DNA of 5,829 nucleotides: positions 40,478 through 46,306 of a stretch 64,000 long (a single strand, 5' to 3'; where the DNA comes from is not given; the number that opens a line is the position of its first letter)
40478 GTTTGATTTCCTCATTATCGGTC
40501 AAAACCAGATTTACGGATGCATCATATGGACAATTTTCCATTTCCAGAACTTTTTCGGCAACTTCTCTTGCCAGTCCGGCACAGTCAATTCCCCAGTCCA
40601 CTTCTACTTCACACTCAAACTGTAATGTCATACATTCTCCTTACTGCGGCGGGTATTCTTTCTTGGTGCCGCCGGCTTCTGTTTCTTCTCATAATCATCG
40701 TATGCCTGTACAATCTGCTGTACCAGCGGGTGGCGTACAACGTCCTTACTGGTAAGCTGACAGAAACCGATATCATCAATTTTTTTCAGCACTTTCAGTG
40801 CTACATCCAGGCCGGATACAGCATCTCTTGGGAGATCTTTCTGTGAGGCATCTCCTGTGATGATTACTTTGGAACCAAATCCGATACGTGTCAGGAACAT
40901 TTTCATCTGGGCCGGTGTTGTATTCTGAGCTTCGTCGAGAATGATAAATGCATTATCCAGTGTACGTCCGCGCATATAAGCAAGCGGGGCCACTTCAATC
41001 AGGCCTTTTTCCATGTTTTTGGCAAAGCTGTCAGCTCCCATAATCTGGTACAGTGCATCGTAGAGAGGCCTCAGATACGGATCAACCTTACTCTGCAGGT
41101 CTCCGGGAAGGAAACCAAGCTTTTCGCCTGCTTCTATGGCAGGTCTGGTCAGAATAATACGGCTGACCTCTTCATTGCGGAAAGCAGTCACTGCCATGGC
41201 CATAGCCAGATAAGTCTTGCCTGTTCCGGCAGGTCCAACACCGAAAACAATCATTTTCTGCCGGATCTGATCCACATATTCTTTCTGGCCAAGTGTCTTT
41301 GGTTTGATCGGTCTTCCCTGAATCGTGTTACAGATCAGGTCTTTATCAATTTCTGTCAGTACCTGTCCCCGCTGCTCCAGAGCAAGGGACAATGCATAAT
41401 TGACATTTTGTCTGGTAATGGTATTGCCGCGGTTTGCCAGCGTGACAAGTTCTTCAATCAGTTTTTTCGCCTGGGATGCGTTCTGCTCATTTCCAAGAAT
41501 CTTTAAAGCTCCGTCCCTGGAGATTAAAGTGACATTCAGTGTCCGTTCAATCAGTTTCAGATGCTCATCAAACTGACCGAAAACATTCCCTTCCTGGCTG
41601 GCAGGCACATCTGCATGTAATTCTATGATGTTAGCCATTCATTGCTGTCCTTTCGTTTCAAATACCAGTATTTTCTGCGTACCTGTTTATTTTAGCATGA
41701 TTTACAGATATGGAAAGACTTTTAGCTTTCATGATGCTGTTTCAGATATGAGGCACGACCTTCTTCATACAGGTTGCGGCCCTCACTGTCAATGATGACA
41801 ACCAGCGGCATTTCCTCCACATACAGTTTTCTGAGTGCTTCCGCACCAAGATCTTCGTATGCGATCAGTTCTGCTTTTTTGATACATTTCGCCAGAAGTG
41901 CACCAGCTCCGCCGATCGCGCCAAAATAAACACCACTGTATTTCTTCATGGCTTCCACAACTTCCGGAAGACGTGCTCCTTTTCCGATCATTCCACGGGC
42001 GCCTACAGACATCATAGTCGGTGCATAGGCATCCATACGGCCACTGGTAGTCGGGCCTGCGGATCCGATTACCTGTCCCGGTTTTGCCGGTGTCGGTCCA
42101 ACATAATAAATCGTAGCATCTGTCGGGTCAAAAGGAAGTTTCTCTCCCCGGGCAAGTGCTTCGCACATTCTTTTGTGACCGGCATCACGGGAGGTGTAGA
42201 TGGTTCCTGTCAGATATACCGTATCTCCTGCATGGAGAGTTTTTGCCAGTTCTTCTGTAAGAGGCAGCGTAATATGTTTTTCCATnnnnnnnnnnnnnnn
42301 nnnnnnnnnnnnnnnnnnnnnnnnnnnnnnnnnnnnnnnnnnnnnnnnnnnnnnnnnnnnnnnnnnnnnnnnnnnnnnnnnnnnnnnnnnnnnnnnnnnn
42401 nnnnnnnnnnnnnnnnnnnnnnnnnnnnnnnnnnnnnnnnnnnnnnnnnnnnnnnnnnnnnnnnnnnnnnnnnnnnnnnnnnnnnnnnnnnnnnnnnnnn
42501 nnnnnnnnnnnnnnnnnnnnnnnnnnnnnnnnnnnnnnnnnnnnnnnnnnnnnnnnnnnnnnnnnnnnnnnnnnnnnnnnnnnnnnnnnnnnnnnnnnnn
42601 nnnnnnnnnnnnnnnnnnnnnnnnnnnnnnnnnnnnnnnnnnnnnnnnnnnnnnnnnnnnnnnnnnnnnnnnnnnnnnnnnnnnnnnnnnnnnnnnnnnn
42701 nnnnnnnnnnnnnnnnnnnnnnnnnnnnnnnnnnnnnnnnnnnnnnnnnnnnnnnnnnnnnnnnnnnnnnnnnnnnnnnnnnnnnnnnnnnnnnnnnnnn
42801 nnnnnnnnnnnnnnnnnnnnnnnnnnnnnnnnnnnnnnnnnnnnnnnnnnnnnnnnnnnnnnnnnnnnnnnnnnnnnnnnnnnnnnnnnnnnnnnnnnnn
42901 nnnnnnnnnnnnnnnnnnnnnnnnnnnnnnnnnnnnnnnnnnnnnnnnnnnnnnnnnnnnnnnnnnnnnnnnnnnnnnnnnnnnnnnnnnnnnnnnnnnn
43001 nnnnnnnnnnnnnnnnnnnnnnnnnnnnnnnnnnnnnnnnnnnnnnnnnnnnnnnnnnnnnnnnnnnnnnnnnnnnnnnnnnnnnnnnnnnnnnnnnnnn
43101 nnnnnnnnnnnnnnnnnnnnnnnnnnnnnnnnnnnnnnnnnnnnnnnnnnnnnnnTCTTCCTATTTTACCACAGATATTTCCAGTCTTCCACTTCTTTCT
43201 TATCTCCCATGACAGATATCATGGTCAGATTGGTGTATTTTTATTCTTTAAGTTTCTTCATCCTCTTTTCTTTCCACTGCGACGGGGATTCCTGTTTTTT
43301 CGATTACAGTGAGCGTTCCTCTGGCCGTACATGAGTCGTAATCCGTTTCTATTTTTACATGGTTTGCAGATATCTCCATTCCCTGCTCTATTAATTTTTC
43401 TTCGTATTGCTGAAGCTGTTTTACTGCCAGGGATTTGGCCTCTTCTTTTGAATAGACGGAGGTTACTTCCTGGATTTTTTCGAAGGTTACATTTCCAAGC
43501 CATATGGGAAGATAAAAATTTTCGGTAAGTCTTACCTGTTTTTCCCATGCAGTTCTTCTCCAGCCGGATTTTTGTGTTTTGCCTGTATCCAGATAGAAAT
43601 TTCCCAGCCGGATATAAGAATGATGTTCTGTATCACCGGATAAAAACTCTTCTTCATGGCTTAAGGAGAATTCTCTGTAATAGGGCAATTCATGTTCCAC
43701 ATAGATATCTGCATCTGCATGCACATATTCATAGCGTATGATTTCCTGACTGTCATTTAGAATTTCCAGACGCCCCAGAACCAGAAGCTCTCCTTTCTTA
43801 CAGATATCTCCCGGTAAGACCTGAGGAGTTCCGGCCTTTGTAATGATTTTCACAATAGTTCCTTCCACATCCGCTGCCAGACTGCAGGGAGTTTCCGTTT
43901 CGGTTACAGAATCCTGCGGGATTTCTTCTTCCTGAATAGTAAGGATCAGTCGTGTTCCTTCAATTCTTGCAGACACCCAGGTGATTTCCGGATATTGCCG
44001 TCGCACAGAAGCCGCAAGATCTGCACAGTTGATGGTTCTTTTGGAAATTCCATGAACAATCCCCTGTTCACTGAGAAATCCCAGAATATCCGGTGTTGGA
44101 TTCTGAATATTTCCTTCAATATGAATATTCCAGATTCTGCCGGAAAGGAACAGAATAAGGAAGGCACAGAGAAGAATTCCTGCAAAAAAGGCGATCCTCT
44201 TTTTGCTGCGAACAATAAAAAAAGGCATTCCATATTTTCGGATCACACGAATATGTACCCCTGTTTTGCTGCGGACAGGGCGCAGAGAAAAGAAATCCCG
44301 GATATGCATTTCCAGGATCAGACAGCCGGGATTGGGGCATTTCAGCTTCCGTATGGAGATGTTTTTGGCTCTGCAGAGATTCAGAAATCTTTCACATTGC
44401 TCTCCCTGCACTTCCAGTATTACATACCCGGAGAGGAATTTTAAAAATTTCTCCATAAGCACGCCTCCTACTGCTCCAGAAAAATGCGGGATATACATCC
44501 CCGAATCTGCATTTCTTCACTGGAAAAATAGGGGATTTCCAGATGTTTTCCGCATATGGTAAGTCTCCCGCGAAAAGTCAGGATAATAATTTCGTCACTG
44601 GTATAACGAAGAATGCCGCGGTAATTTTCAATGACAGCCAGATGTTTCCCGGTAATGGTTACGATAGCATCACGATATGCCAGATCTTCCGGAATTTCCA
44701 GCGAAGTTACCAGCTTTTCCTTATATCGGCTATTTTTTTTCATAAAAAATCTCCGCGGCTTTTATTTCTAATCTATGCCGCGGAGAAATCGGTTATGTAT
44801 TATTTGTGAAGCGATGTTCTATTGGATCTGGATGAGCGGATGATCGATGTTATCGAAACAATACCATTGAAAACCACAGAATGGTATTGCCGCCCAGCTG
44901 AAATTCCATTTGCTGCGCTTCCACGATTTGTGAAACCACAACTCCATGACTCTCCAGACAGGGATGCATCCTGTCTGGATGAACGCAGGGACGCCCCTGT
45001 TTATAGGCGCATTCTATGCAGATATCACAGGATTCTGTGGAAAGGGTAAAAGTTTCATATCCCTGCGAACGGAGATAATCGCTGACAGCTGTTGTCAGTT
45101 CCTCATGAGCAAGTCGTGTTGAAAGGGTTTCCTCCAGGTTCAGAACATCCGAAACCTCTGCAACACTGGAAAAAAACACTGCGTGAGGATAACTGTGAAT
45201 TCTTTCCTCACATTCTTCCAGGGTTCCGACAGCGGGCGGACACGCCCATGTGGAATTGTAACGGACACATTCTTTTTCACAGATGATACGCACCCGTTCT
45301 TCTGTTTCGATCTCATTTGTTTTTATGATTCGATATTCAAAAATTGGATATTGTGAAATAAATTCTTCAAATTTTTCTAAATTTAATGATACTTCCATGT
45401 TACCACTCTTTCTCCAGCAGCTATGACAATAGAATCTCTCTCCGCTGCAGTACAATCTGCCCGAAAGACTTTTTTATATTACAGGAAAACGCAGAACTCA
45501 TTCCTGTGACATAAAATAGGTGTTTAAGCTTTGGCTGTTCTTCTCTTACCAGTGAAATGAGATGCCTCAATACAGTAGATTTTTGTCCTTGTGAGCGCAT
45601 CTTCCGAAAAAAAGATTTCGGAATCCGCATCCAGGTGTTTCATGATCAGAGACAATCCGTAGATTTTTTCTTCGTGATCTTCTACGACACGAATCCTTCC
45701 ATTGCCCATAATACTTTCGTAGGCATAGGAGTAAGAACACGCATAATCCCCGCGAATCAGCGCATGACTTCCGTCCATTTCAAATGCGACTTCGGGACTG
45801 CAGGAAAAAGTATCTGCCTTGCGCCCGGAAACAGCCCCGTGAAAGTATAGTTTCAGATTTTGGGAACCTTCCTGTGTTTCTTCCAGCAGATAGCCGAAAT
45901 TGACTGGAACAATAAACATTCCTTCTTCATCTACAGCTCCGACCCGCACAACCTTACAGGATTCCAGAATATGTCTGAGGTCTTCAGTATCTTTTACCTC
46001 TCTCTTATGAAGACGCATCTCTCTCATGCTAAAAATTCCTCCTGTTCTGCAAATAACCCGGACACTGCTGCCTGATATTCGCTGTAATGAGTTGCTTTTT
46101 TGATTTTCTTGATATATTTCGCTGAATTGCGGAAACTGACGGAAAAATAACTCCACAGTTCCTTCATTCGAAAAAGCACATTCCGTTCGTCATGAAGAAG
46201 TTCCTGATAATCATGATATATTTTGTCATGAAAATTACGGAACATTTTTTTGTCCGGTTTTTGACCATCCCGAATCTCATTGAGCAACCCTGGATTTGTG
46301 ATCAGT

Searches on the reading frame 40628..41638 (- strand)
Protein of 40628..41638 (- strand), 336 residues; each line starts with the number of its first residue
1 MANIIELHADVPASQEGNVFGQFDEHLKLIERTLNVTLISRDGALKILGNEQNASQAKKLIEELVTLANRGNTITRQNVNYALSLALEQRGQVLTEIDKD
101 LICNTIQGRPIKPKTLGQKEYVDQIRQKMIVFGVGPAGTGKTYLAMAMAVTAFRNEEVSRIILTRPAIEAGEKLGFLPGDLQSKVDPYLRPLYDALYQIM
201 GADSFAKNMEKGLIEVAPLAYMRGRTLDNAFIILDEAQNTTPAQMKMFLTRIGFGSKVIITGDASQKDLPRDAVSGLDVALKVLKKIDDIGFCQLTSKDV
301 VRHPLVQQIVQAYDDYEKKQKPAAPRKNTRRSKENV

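Call 18: search_protein_families(library=pfam, proteins=[window:40628-41638:-], max_evalue=0.001)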
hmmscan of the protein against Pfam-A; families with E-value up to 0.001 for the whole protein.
window:40628-41638:- (336 aa): 6 families
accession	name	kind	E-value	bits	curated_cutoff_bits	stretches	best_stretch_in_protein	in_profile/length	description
PF02562.22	PhoH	-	5.9e-97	323.5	27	1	111-314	2-205/205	PhoH-like protein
PF13604.12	AAA_30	-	1.4e-08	35.1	27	1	117-267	5-128/191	AAA domain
PF13245.12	AAA_19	-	6.2e-08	33.3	25.1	1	118-266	1-128/134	AAA domain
PF13401.12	AAA_22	-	2.8e-05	24.9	27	1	127-249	4-105/130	AAA domain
PF01695.23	IstB_IS21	-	3.4e-05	23.9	24.1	1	122-155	86-119/238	IstB-like ATP binding protein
PF00270.35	DEAD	-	0.00028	21.1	26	0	117-168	3-55/167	DEAD/DEAH box helicase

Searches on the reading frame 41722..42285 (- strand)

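Call 18: search_protein_families(library=pfam, proteins=[window:41722-42285:-], max_evalue=0.001)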
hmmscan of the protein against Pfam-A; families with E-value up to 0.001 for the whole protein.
window:41722-42285:- (187 aa): 1 family
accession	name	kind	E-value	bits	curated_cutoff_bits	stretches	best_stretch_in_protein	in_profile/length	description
PF05683.17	Fumerase_C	-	1.3e-57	194.9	22.2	1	9-175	35-204/205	Fumarase C-terminus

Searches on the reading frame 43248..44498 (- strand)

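Call 18: search_protein_families(library=pfam, proteins=[window:43248-44498:-], max_evalue=0.001)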
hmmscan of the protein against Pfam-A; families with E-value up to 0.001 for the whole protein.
window:43248-44498:- (416 aa): 1 family
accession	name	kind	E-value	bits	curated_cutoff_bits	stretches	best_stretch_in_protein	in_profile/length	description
PF06898.16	YqfD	-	1.6e-98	330.5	25.2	1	20-401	1-378/379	Putative stage IV sporulation protein YqfD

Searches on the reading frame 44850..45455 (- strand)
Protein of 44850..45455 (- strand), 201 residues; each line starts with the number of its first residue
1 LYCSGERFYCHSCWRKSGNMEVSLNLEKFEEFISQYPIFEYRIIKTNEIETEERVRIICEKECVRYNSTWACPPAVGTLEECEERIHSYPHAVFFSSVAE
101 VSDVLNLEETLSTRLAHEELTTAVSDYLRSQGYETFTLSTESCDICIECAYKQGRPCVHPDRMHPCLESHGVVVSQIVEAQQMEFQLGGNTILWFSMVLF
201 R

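Call 18: search_protein_families(library=pfam, proteins=[window:44850-45455:-], max_evalue=0.001)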
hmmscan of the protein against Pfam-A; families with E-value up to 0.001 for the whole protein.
window:44850-45455:- (201 aa): 1 family
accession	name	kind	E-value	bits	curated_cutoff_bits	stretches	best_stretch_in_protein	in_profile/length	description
PF10050.14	DUF2284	-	1.1e-49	168.7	25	1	42-200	1-161/161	Predicted metal-binding protein (DUF2284)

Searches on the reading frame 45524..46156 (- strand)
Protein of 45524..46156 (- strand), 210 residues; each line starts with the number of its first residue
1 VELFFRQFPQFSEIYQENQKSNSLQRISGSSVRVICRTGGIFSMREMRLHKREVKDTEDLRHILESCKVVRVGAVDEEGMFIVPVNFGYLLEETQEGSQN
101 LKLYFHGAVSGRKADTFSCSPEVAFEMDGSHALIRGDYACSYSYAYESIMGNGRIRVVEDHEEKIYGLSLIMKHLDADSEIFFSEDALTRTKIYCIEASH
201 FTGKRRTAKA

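Call 19: search_protein_families(library=pfam, proteins=[window:45524-46156:-], max_evalue=0.001)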
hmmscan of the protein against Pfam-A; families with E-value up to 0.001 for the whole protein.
window:45524-46156:- (210 aa): 1 family
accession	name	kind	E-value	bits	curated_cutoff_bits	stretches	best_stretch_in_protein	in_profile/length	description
PF12900.13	Pyridox_ox_2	-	2.9e-17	63.4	27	1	57-205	2-140/140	Pyridoxamine 5'-phosphate oxidase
